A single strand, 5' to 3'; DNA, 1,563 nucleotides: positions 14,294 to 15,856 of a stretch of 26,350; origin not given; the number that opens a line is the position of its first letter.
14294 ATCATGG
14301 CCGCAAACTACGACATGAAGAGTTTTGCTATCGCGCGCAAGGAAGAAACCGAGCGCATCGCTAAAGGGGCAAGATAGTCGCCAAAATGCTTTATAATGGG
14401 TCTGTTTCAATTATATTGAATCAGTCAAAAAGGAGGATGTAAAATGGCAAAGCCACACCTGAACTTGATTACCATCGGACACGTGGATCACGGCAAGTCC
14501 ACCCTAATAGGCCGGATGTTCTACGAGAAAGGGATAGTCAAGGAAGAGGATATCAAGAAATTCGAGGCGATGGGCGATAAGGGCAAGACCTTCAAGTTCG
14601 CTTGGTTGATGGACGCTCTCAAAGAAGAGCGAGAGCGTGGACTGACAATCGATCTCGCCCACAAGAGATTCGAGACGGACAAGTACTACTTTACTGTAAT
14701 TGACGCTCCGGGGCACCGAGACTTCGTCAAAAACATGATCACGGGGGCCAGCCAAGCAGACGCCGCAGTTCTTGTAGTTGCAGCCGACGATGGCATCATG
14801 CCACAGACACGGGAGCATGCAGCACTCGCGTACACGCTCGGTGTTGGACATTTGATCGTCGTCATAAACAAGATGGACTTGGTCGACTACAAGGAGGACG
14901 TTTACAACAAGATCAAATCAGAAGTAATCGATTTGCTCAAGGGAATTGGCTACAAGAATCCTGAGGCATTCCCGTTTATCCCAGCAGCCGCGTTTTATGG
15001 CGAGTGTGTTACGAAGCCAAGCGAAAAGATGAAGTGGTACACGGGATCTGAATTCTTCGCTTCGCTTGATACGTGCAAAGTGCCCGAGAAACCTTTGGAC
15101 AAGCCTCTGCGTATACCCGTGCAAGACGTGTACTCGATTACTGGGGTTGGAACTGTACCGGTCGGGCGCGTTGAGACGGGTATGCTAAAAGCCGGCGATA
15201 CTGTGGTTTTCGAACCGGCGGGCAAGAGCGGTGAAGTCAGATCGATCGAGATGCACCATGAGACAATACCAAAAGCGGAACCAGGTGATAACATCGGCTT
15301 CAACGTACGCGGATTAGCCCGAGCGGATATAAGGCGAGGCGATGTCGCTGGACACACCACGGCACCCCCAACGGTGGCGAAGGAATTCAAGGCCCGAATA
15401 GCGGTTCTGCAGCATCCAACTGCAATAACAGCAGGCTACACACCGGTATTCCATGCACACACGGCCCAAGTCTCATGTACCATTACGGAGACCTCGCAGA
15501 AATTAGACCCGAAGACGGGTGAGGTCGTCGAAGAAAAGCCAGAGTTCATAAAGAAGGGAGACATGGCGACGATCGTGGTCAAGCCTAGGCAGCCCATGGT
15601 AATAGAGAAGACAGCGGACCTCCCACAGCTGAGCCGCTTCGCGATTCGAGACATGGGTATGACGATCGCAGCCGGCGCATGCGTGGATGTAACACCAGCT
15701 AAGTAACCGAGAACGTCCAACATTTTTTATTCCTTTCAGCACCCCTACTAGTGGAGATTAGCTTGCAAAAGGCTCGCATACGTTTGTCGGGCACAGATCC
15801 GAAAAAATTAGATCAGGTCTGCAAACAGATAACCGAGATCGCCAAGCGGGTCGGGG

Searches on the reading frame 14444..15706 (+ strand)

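Call 53: search_protein_families(library=pfam, proteins=[window:14444-15706:+])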
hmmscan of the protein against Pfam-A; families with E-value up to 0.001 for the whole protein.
window:14444-15706:+ (420 aa): 6 families
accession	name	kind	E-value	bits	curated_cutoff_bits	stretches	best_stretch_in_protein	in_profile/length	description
PF00009.33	GTP_EFTU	-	1.8e-57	194.4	26.5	1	3-190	1-176/188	Elongation factor Tu GTP binding domain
PF22594.2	GTP-eEF1A_C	-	2e-33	115.2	27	1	314-412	1-99/101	GTP-eEF1A C-terminal domain-like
PF03143.23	GTP_EFTU_D3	-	1.8e-28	99.4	27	1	309-416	2-105/106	Elongation factor Tu C-terminal domain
PF03144.31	GTP_EFTU_D2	-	2.8e-17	63.3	30.3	1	236-301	1-71/73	Elongation factor Tu domain 2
PF01926.29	MMR_HSR1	-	7.3e-06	26.5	21.9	0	61-143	26-113/113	50S ribosome-binding GTPase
PF14578.12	GTP_EFTU_D4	-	0.00018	21.8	23.8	1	240-300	21-83/86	Elongation factor Tu domain 4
